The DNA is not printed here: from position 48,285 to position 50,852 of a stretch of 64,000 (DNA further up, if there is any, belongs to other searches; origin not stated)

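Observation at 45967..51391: HxlR / QueG-like / FwdE-like / cytoplasmic molybdopterin oxidoreductase / MobA gene cluster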

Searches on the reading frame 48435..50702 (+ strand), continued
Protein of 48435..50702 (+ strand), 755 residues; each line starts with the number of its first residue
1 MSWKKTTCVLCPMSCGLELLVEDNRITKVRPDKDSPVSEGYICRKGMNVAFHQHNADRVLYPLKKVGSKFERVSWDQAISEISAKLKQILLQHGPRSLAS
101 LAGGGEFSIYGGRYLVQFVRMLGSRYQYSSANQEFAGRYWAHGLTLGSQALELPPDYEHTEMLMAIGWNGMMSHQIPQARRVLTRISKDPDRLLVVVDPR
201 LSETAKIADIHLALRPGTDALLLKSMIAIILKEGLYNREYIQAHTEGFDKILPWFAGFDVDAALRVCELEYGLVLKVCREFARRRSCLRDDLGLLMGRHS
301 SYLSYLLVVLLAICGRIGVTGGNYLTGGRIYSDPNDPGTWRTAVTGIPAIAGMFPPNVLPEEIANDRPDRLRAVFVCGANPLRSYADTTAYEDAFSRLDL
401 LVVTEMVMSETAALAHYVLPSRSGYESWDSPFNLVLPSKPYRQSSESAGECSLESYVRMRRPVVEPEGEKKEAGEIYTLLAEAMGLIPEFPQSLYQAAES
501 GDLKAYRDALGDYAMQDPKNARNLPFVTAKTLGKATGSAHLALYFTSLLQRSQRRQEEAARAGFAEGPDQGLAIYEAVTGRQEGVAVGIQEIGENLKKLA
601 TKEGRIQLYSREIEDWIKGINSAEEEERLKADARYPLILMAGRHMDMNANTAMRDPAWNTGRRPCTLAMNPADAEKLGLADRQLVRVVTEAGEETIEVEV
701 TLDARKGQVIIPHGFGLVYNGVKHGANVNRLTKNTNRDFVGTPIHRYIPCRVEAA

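Call 69: search_protein_families(library=ncbifam, proteins=[P0398, P0414, P0433, P0446, P0402, P0438, P0379, P0383, P0362, P0439], max_evalue=1e-30)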
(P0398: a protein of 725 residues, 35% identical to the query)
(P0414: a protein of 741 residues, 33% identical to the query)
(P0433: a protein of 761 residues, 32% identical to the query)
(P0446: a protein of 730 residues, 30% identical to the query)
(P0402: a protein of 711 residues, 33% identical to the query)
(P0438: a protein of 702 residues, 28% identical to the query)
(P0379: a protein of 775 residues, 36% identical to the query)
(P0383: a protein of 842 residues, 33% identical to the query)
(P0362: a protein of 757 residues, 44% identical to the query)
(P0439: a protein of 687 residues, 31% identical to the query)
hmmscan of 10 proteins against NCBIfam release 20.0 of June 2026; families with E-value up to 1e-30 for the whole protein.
P0398 (725 aa): 9 families
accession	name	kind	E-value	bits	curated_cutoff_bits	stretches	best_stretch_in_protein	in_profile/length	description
TIGR01591.1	Fdh-alpha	equivalog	1.8e-83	280.8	666.25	1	7-490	1-487/672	formate dehydrogenase subunit alpha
NF012032.0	PRK15488.1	equivalog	1.4e-71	241.5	694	1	4-484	43-530/759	thiosulfate reductase PhsA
NF047855.1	AssmNtatRedNasC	equivalog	1.6e-60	205.2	1100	1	6-482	22-505/708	assimilatory nitrate reductase catalytic subunit NasC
NF041783.2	mnquin_red_QrcB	equivalog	1.5e-49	168.8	440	1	3-440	51-462/695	menaquinone reductase molybdopterin-binding-like subunit QrcB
TIGR02166.1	dmsA_ynfE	subfamily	5.6e-47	160.3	777.7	0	12-250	53-299/794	DMSO/selenate family reductase complex A subunit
TIGR00509.1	bisC_fam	subfamily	1.3e-46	159.3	1017.55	1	66-677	66-716/772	molybdopterin guanine dinucleotide-containing S/N-oxide reductase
TIGR03479.1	DMSO_red_II_alp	subfamily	1.8e-46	158.7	984.75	0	34-250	95-307/913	molybdopterin-dependent oxidoreductase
NF041323.1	Nitr_red_NasA_Halo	equivalog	1.1e-34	120.1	1000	1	12-438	3-432/673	assimilatory nitrate reductase NasA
NF041714.1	arsenate_red_ArrA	equivalog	2.8e-33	115.1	1600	0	5-252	51-298/848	arsenate respiratory reductase molybdopterin-containing subunit ArrA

P0414 (741 aa): 6 families
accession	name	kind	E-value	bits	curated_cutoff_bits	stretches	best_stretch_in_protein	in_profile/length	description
TIGR01591.1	Fdh-alpha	equivalog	6e-70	236.1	666.25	1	7-485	1-482/672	formate dehydrogenase subunit alpha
NF012032.0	PRK15488.1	equivalog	2.2e-64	217.7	694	1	6-343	45-375/759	thiosulfate reductase PhsA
NF041783.2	mnquin_red_QrcB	equivalog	3.8e-55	187.3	440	1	4-484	52-506/695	menaquinone reductase molybdopterin-binding-like subunit QrcB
NF047855.1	AssmNtatRedNasC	equivalog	2.7e-50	171.4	1100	1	7-327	23-340/708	assimilatory nitrate reductase catalytic subunit NasC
TIGR02166.1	dmsA_ynfE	subfamily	2.2e-40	138.5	777.7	0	12-249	53-298/794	DMSO/selenate family reductase complex A subunit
NF041323.1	Nitr_red_NasA_Halo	equivalog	1.6e-34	119.5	1000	0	23-328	16-310/673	assimilatory nitrate reductase NasA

P0433 (761 aa): 7 families
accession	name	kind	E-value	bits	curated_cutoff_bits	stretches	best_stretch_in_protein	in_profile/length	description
TIGR01591.1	Fdh-alpha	equivalog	1e-68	232.1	666.25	1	7-331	2-319/672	formate dehydrogenase subunit alpha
NF012032.0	PRK15488.1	equivalog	3.4e-47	160.9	694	1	7-333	47-365/759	thiosulfate reductase PhsA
NF047855.1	AssmNtatRedNasC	equivalog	4.9e-46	157.3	1100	0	7-327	24-340/708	assimilatory nitrate reductase catalytic subunit NasC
NF041783.2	mnquin_red_QrcB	equivalog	1e-37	129.7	440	1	7-476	56-500/695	menaquinone reductase molybdopterin-binding-like subunit QrcB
NF041323.1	Nitr_red_NasA_Halo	equivalog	6.4e-34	117.5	1000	0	13-430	5-426/673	assimilatory nitrate reductase NasA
TIGR02166.1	dmsA_ynfE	subfamily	2.3e-32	112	777.7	0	11-246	53-296/794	DMSO/selenate family reductase complex A subunit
TIGR00509.1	bisC_fam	subfamily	5.8e-32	110.8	1017.55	0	63-451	64-482/772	molybdopterin guanine dinucleotide-containing S/N-oxide reductase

P0446 (730 aa): 7 families
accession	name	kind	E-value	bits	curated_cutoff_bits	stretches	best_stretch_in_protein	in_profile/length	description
TIGR01591.1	Fdh-alpha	equivalog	1.1e-80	271.6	666.25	1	7-686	1-653/672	formate dehydrogenase subunit alpha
NF012032.0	PRK15488.1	equivalog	2.4e-64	217.6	694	1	7-724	46-758/759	thiosulfate reductase PhsA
NF047855.1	AssmNtatRedNasC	equivalog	9.1e-53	179.6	1100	1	7-440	23-466/708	assimilatory nitrate reductase catalytic subunit NasC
TIGR02166.1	dmsA_ynfE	subfamily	4.7e-51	173.8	777.7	1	5-706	45-778/794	DMSO/selenate family reductase complex A subunit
NF041783.2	mnquin_red_QrcB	equivalog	1.1e-49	169.2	440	1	4-490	52-507/695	menaquinone reductase molybdopterin-binding-like subunit QrcB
TIGR00509.1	bisC_fam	subfamily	1.6e-38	132.5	1017.55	1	65-488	65-512/772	molybdopterin guanine dinucleotide-containing S/N-oxide reductase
NF041323.1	Nitr_red_NasA_Halo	equivalog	4e-36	124.8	1000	1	12-439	3-431/673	assimilatory nitrate reductase NasA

P0402 (711 aa): 9 families
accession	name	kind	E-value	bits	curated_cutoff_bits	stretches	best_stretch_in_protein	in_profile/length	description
TIGR01591.1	Fdh-alpha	equivalog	2.8e-85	286.8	666.25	1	6-323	1-317/672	formate dehydrogenase subunit alpha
NF012032.0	PRK15488.1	equivalog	2.6e-65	220.8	694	1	7-483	47-535/759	thiosulfate reductase PhsA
NF047855.1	AssmNtatRedNasC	equivalog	3.3e-58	197.6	1100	1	6-319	23-338/708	assimilatory nitrate reductase catalytic subunit NasC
NF041783.2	mnquin_red_QrcB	equivalog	4.2e-45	154.1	440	1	3-435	52-464/695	menaquinone reductase molybdopterin-binding-like subunit QrcB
TIGR02166.1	dmsA_ynfE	subfamily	4.2e-43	147.5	777.7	0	5-260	46-313/794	DMSO/selenate family reductase complex A subunit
TIGR03479.1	DMSO_red_II_alp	subfamily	5.3e-39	134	984.75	0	4-242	59-304/913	molybdopterin-dependent oxidoreductase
NF041323.1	Nitr_red_NasA_Halo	equivalog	1.7e-38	132.6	1000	0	11-319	3-307/673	assimilatory nitrate reductase NasA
TIGR00509.1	bisC_fam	subfamily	1.2e-36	126.3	1017.55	0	383-693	420-738/772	molybdopterin guanine dinucleotide-containing S/N-oxide reductase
TIGR01553.1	formate-DH-alph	equivalog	4.6e-33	114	814.2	0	7-246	48-305/1009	formate dehydrogenase-N subunit alpha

P0438 (702 aa): 4 families
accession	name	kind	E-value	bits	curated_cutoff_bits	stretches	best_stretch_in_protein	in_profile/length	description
TIGR01591.1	Fdh-alpha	equivalog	1.5e-63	215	666.25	1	6-319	2-316/672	formate dehydrogenase subunit alpha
NF047855.1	AssmNtatRedNasC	equivalog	6.3e-47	160.3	1100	0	187-315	209-337/708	assimilatory nitrate reductase catalytic subunit NasC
NF012032.0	PRK15488.1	equivalog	1.1e-36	126.2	694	0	4-320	45-361/759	thiosulfate reductase PhsA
NF041783.2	mnquin_red_QrcB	equivalog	1.1e-31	109.7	440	0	3-449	53-487/695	menaquinone reductase molybdopterin-binding-like subunit QrcB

P0379 (775 aa): 7 families
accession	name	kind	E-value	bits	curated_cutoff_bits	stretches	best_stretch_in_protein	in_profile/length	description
TIGR01591.1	Fdh-alpha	equivalog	4.7e-69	233.2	666.25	1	15-335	1-318/672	formate dehydrogenase subunit alpha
NF047855.1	AssmNtatRedNasC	equivalog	6.6e-55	186.6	1100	1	10-328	18-336/708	assimilatory nitrate reductase catalytic subunit NasC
NF012032.0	PRK15488.1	equivalog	9e-53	179.4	694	1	13-305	44-330/759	thiosulfate reductase PhsA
NF041783.2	mnquin_red_QrcB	equivalog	4.6e-46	157.3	440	1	10-470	50-489/695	menaquinone reductase molybdopterin-binding-like subunit QrcB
NF041323.1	Nitr_red_NasA_Halo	equivalog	6.7e-45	153.8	1000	1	20-315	3-292/673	assimilatory nitrate reductase NasA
TIGR02166.1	dmsA_ynfE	subfamily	6.4e-37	127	777.7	0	11-260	43-304/794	DMSO/selenate family reductase complex A subunit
TIGR03479.1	DMSO_red_II_alp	subfamily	2.1e-34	118.7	984.75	0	48-253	101-305/913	molybdopterin-dependent oxidoreductase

P0383 (842 aa): 5 families
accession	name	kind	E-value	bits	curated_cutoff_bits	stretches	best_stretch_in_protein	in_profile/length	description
TIGR01591.1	Fdh-alpha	equivalog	4.1e-61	206.9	666.25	1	24-339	1-316/672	formate dehydrogenase subunit alpha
NF012032.0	PRK15488.1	equivalog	3.4e-46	157.6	694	1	23-301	45-321/759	thiosulfate reductase PhsA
NF047855.1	AssmNtatRedNasC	equivalog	2.3e-44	151.8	1100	1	22-319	21-321/708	assimilatory nitrate reductase catalytic subunit NasC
TIGR02166.1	dmsA_ynfE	subfamily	3.6e-39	134.5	777.7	0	24-266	47-304/794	DMSO/selenate family reductase complex A subunit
NF041323.1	Nitr_red_NasA_Halo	equivalog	6.2e-36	124.2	1000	0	29-319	3-290/673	assimilatory nitrate reductase NasA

P0362 (757 aa): 9 families
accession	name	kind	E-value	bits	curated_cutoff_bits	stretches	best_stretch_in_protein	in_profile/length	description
TIGR01591.1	Fdh-alpha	equivalog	2.4e-75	253.9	666.25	1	7-476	1-480/672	formate dehydrogenase subunit alpha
NF047855.1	AssmNtatRedNasC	equivalog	4.4e-53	180.6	1100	1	5-287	21-304/708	assimilatory nitrate reductase catalytic subunit NasC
NF012032.0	PRK15488.1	equivalog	5.1e-45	153.7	694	1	7-292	46-327/759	thiosulfate reductase PhsA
TIGR02166.1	dmsA_ynfE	subfamily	8.5e-43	146.5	777.7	0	11-251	51-304/794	DMSO/selenate family reductase complex A subunit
NF041323.1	Nitr_red_NasA_Halo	equivalog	1e-40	140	1000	1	12-426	3-426/673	assimilatory nitrate reductase NasA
TIGR03479.1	DMSO_red_II_alp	subfamily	6.4e-38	130.4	984.75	0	35-243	100-304/913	molybdopterin-dependent oxidoreductase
NF041783.2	mnquin_red_QrcB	equivalog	4.1e-31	107.9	440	0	5-475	53-504/695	menaquinone reductase molybdopterin-binding-like subunit QrcB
NF041885.1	selenate_YnfE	exception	5.4e-31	107.2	1675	0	11-251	56-311/805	selenate/tellurate reductase subunit YnfE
NF041884.1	selenate_YnfF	exception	9.3e-31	106.5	1650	0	10-251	53-304/798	selenate/tellurate reductase subunit YnfF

P0439 (687 aa): 15 families
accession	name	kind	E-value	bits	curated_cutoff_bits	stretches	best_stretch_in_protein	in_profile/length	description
TIGR01591.1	Fdh-alpha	equivalog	1.4e-104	350.6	666.25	1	12-676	2-667/672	formate dehydrogenase subunit alpha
NF012032.0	PRK15488.1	equivalog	6.8e-89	298.8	694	1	13-324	48-361/759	thiosulfate reductase PhsA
TIGR02166.1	dmsA_ynfE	subfamily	6.8e-76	255.9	777.7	1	10-324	46-397/794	DMSO/selenate family reductase complex A subunit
NF047855.1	AssmNtatRedNasC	equivalog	2e-69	234.6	1100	1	11-319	23-337/708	assimilatory nitrate reductase catalytic subunit NasC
TIGR03479.1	DMSO_red_II_alp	subfamily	7.1e-60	203.1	984.75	1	12-243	62-306/913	molybdopterin-dependent oxidoreductase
TIGR00509.1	bisC_fam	subfamily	4.1e-55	187.3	1017.55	0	187-323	201-342/772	molybdopterin guanine dinucleotide-containing S/N-oxide reductase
NF011566.1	PRK14990.1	exception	7.9e-51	173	1600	1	16-325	67-418/814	dimethylsulfoxide reductase subunit A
NF041885.1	selenate_YnfE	exception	4.7e-50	170.2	1675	1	16-323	57-403/805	selenate/tellurate reductase subunit YnfE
NF041884.1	selenate_YnfF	exception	8.1e-48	162.9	1650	1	16-323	54-396/798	selenate/tellurate reductase subunit YnfF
TIGR01553.1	formate-DH-alph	equivalog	1.6e-45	155.3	814.2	0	13-245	49-305/1009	formate dehydrogenase-N subunit alpha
NF041323.1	Nitr_red_NasA_Halo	equivalog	1.3e-42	146.3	1000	0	20-320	7-307/673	assimilatory nitrate reductase NasA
NF041783.2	mnquin_red_QrcB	equivalog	8.7e-42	143.1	440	1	10-478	54-506/695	menaquinone reductase molybdopterin-binding-like subunit QrcB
NF011682.0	PRK15102.1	equivalog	3.1e-41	141.3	909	0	192-324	259-396/829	trimethylamine-N-oxide reductase TorA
TIGR02164.1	torA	equivalog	1.7e-39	135.7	1465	0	191-324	254-392/824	trimethylamine-N-oxide reductase TorA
NF041513.1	formate_DH_Act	exception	1.7e-34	118.9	1400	0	13-245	47-296/1067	formate dehydrogenase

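Call 78: list_cluster_members(proteins=[P0433, P0444, P0414, P0398, P0446, P0379, P0383, P0362, P0402, P0438])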
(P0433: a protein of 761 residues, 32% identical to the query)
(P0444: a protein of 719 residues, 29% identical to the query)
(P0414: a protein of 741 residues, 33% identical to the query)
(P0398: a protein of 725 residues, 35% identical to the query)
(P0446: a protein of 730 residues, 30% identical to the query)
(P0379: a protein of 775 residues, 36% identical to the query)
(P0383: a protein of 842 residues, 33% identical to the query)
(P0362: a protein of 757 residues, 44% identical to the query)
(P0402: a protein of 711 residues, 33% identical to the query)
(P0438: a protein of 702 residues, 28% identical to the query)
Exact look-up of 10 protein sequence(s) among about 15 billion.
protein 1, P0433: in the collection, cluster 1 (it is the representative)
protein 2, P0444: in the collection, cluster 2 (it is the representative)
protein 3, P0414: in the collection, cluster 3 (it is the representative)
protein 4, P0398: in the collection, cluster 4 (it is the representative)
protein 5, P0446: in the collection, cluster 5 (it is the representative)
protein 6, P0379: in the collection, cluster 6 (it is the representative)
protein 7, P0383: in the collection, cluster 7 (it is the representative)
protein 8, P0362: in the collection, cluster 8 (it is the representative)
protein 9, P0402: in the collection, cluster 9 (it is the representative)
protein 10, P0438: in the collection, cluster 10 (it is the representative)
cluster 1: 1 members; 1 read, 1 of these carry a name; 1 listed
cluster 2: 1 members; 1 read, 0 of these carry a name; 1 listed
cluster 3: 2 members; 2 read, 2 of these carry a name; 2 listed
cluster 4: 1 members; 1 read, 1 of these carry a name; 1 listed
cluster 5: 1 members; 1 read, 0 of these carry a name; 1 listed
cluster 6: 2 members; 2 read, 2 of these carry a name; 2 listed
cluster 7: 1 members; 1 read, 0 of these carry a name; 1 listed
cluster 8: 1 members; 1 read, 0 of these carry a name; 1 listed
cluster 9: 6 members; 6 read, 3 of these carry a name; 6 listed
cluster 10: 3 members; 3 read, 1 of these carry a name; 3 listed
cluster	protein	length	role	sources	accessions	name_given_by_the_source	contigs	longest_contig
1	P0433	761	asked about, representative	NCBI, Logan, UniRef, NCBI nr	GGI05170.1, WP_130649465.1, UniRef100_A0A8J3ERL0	molybdopterin-dependent oxidoreductase [Egicoccus halophilus] | Molybdopterin-binding oxidoreductase n=1 Tax=Egicoccus halophilus TaxID=1670830 ...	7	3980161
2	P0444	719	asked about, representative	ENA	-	-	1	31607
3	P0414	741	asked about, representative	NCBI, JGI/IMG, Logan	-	anaerobic selenocysteine-containing dehydrogenase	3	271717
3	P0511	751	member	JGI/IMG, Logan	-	formate dehydrogenase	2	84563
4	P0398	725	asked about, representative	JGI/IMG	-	anaerobic selenocysteine-containing dehydrogenase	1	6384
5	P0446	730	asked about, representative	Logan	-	-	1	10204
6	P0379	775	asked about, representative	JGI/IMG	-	anaerobic selenocysteine-containing dehydrogenase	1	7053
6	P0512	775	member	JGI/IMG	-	anaerobic selenocysteine-containing dehydrogenase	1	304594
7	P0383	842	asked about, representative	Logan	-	-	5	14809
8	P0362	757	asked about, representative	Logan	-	-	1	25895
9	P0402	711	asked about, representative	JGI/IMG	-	anaerobic selenocysteine-containing dehydrogenase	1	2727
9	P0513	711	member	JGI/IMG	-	anaerobic selenocysteine-containing dehydrogenase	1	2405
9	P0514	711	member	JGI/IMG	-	anaerobic selenocysteine-containing dehydrogenase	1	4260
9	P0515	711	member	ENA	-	-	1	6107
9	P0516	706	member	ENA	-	-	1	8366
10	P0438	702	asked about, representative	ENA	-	-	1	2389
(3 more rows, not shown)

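Call 87: search_protein_families(library=ncbifam, proteins=[L016:3866-4867:+, L042:10232-11317:+, L011:10292-11002:+, L011:11011-11526:+], max_evalue=0.01)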
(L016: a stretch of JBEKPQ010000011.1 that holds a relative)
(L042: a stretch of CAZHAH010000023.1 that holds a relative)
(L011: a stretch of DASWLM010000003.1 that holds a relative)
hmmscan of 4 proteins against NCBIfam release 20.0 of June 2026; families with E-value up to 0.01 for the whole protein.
L016:3866-4867:+ (333 aa): 31 families (the best 25 are shown)
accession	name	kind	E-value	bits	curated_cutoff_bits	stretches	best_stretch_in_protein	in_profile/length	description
TIGR00276.1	TIGR00276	equivalog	1.1e-13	51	200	1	131-210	130-207/337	tRNA epoxyqueuosine(34) reductase QueG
TIGR02486.1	RDH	subfamily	1.9e-09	37.9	160.35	1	136-270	155-277/314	reductive dehalogenase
TIGR01971.1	NuoI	subfamily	2e-06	27.4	113.05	1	180-214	79-113/121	NADH-quinone oxidoreductase, chain I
NF004543.0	PRK05888.2-5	equivalog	3.4e-06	26.7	243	1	161-244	76-154/217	NADH-quinone oxidoreductase subunit NuoI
NF004540.0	PRK05888.2-1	equivalog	6.6e-06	25.8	215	1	179-228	83-128/139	NADH-quinone oxidoreductase subunit NuoI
NF006221.0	PRK08348.1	subfamily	1.2e-05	25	124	1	183-220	76-111/136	NADH-plastoquinone oxidoreductase subunit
NF040763.1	FeFe_hydrog_A6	exception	3.3e-05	22.5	765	1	174-203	180-209/571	NADH-dependent [FeFe] hydrogenase, group A6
NF004914.0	PRK06273.1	equivalog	7.7e-05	22.5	163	1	149-201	19-70/167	ferredoxin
NF006183.0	PRK08318.1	equivalog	8.6e-05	21.5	335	1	178-203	373-399/422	NAD-dependent dihydropyrimidine dehydrogenase subunit PreA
NF004539.0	PRK05888.1-5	equivalog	8.9e-05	22.2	225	1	176-206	55-86/162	NADH-quinone oxidoreductase subunit NuoI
NF004538.0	PRK05888.1-4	equivalog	9.6e-05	22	135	1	180-200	59-79/162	NADH-quinone oxidoreductase subunit NuoI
TIGR02512.1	FeFe_hydrog_A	subfamily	0.00041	19.3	405.95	1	175-203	43-71/375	[FeFe] hydrogenase, group A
NF042909.1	FMH_DH_FwdF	exception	0.00045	19.4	375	1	180-205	223-248/336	tungsten-dependent formylmethanofuran dehydrogenase subunit FwdF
NF009053.0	PRK12387.1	subfamily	0.00076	19.3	204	0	178-210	69-101/180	formate hydrogenlyase complex iron-sulfur subunit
NF007205.0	PRK09626.1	equivalog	0.0008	19.4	93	0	179-200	14-35/105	2-oxoglutarate-acceptor oxidoreductase subunit OorD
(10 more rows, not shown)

L042:10232-11317:+ (361 aa): 2 families
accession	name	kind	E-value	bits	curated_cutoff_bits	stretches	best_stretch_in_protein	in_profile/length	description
TIGR02486.1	RDH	subfamily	4.9e-10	39.7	160.35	1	138-216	151-232/314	reductive dehalogenase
TIGR00276.1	TIGR00276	equivalog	1e-09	37.9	200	1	135-212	128-202/337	tRNA epoxyqueuosine(34) reductase QueG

L011:10292-11002:+ (236 aa): 0 families

L011:11011-11526:+ (171 aa): 2 families
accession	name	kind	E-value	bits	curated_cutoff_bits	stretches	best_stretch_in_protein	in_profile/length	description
NF010248.0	PRK13695.1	equivalog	3.8e-25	88.6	156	1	2-163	5-172/180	NTPase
NF003122.0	PRK04040.1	equivalog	0.0035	16.9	155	1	1-26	3-28/189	adenylate kinase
